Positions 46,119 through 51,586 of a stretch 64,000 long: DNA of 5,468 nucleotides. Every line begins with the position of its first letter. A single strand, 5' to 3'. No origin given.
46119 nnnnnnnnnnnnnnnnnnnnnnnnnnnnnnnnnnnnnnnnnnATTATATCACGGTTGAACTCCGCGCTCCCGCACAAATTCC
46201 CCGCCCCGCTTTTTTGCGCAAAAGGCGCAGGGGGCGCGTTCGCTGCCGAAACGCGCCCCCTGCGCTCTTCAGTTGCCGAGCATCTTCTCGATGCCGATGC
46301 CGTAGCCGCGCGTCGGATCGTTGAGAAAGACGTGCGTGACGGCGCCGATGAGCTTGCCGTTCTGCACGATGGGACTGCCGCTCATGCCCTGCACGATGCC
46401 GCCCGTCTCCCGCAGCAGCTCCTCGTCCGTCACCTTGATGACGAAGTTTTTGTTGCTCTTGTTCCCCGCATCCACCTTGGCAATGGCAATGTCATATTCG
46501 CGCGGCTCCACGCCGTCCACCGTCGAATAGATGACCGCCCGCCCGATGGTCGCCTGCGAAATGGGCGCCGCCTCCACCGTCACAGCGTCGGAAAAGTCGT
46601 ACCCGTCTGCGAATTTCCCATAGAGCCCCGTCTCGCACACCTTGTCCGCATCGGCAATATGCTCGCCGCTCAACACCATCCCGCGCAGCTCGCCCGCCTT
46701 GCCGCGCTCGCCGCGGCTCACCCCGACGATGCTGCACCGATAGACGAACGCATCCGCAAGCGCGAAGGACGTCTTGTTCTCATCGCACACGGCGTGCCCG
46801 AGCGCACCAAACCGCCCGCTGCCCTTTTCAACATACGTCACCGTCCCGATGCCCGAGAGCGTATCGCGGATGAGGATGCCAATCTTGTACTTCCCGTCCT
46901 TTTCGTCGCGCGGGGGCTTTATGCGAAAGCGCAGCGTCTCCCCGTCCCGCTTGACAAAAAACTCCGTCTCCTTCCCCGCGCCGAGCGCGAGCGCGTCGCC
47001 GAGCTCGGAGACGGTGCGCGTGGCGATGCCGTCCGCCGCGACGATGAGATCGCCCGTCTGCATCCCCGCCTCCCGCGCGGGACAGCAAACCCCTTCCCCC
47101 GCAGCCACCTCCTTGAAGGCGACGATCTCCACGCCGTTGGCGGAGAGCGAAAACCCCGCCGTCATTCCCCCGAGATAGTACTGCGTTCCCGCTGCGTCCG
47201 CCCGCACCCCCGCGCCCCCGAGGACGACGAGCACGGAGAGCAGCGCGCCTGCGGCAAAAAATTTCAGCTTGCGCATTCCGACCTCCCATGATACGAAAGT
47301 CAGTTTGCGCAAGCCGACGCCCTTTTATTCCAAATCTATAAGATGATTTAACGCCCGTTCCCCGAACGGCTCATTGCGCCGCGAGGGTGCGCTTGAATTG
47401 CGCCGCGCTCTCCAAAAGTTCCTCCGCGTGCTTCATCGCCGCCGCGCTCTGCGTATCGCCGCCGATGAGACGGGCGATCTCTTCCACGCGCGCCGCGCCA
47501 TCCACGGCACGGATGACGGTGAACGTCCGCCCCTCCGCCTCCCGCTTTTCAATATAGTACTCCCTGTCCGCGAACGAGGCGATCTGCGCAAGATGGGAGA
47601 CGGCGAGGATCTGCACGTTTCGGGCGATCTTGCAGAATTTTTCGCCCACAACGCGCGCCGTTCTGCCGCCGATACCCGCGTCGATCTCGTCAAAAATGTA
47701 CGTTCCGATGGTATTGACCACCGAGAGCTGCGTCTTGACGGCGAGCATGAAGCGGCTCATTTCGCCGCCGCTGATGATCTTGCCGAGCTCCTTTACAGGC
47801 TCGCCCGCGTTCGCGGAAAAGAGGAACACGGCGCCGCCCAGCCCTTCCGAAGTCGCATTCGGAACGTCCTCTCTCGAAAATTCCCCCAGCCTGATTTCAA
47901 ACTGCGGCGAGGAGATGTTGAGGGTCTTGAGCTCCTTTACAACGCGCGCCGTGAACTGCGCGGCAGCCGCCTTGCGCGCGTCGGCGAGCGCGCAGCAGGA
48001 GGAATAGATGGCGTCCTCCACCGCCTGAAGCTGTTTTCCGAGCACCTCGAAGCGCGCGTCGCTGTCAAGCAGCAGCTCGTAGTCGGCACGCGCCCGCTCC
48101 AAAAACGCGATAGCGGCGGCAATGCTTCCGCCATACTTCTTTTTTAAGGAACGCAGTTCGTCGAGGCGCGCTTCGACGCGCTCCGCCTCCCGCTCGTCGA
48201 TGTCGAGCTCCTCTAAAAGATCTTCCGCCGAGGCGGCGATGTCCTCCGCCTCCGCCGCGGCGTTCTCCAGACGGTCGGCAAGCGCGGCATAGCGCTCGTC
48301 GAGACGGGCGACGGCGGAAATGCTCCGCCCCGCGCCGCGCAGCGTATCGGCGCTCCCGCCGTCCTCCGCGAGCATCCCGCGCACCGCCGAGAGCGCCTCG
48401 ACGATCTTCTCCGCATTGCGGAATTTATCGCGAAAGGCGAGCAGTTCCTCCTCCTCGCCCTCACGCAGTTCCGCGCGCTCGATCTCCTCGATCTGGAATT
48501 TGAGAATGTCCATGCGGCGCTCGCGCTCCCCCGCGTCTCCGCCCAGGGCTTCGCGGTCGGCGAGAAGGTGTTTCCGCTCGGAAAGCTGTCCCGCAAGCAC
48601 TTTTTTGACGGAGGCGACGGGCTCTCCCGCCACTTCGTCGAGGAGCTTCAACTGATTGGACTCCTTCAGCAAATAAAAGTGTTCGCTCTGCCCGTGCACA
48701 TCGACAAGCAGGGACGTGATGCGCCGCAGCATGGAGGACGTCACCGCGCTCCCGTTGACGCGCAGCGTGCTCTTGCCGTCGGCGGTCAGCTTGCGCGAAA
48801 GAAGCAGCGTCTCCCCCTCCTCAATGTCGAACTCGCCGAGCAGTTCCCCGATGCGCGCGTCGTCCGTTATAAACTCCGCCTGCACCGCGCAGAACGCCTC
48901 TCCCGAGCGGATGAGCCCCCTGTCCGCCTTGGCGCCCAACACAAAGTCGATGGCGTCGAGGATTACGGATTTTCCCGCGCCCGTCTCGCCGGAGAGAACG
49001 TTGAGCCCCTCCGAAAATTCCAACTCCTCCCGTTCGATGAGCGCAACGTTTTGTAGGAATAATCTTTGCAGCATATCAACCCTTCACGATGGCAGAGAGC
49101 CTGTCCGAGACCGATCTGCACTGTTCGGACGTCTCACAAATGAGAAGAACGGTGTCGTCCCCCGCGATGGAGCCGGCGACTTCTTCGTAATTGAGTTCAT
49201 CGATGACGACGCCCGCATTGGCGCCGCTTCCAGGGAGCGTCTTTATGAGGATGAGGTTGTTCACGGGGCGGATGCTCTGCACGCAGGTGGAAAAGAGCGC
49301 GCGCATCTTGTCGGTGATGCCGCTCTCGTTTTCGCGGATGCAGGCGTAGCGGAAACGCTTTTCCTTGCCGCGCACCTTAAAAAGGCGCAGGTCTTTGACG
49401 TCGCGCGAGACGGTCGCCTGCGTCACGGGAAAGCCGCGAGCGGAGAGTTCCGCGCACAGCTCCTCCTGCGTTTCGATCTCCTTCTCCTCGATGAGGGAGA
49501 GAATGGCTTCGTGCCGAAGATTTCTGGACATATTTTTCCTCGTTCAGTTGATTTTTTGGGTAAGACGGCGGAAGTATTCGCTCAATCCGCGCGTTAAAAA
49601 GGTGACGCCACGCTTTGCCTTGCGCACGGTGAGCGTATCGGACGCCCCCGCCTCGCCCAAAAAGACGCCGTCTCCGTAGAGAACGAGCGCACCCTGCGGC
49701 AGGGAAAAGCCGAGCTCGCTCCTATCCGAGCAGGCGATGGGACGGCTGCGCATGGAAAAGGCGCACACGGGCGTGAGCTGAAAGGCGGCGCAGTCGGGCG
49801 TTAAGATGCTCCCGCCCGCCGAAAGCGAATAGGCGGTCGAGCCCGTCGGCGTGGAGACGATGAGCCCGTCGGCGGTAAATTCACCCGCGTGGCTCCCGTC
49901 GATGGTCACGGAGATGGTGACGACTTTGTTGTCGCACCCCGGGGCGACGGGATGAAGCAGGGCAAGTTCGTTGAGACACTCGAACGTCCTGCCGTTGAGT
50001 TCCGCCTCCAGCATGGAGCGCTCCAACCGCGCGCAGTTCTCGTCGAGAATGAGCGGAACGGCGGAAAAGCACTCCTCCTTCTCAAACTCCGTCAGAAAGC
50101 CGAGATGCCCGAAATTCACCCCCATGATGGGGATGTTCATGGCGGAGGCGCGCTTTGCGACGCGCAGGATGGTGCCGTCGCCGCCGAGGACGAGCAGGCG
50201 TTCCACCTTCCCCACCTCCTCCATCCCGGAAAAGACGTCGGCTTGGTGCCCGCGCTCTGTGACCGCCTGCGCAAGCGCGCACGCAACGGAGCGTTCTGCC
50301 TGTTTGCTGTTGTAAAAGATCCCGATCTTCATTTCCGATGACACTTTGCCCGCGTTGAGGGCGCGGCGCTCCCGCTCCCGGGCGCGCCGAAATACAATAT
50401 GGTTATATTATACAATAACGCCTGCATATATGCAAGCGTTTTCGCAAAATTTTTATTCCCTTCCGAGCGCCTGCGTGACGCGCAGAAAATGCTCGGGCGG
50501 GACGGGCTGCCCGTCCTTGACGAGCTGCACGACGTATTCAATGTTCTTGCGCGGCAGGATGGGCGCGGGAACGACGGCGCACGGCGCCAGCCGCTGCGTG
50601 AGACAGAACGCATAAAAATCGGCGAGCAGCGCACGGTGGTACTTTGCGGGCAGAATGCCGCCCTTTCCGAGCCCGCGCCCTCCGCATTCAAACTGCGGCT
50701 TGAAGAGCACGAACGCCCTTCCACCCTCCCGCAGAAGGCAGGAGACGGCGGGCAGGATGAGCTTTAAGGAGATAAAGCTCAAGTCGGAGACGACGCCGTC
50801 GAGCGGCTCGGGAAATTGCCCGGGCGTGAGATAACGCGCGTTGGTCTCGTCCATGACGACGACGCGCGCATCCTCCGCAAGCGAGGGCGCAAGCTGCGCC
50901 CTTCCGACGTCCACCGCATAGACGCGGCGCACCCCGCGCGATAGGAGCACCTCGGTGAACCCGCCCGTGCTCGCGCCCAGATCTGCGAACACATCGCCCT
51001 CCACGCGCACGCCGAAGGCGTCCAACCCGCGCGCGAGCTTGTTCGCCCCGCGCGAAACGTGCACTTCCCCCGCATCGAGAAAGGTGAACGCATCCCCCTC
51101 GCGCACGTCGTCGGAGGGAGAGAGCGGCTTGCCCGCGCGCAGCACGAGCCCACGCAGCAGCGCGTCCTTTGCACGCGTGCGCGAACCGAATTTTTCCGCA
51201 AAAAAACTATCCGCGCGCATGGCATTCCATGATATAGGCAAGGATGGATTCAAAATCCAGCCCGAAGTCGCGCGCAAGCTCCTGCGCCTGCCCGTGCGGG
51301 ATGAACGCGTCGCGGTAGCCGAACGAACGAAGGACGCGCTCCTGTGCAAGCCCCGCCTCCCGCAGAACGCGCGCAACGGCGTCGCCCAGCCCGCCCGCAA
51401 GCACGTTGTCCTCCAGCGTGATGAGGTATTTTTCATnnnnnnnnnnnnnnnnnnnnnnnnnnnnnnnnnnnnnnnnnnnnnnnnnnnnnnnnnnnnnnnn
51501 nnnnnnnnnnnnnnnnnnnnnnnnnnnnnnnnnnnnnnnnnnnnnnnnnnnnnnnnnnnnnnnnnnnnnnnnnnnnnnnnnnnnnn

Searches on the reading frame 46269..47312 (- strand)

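Call 52: search_protein_families(library=pfam, proteins=[window:46269-47312:-], max_evalue=0.0001)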
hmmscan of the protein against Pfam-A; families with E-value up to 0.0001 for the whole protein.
window:46269-47312:- (347 aa): 3 families
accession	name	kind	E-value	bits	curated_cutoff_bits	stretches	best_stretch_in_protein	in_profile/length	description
PF05580.18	Peptidase_S55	-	2e-66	224.4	25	1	141-345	2-210/210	SpoIVB peptidase S55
PF17820.7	PDZ_6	-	1.4e-08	34.8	27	1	77-122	9-54/54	PDZ domain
PF13180.12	PDZ_2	-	1.1e-05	26.1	27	1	78-132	24-79/80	PDZ domain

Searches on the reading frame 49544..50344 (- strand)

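Call 52: search_protein_families(library=pfam, proteins=[window:49544-50344:-], max_evalue=0.0001)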
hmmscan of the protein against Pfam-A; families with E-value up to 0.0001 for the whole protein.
window:49544-50344:- (266 aa): 2 families
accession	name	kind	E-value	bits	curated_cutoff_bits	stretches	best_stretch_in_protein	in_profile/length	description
PF20143.4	NAD_kinase_C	-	3.1e-25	88.8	23.7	1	135-249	8-123/126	ATP-NAD kinase C-terminal domain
PF01513.26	NAD_kinase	-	3.2e-16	60.3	25.5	1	36-101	60-127/130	ATP-NAD kinase N-terminal domain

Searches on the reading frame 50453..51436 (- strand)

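Call 5: search_protein_families(library=pfam, proteins=[window:50453-51436:-])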
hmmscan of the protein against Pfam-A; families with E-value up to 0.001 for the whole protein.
window:50453-51436:- (327 aa): 1 family
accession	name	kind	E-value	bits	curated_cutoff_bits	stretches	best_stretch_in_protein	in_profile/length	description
PF01728.25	FtsJ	-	1.6e-31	110.1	24.1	1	127-303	2-177/181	FtsJ-like methyltransferase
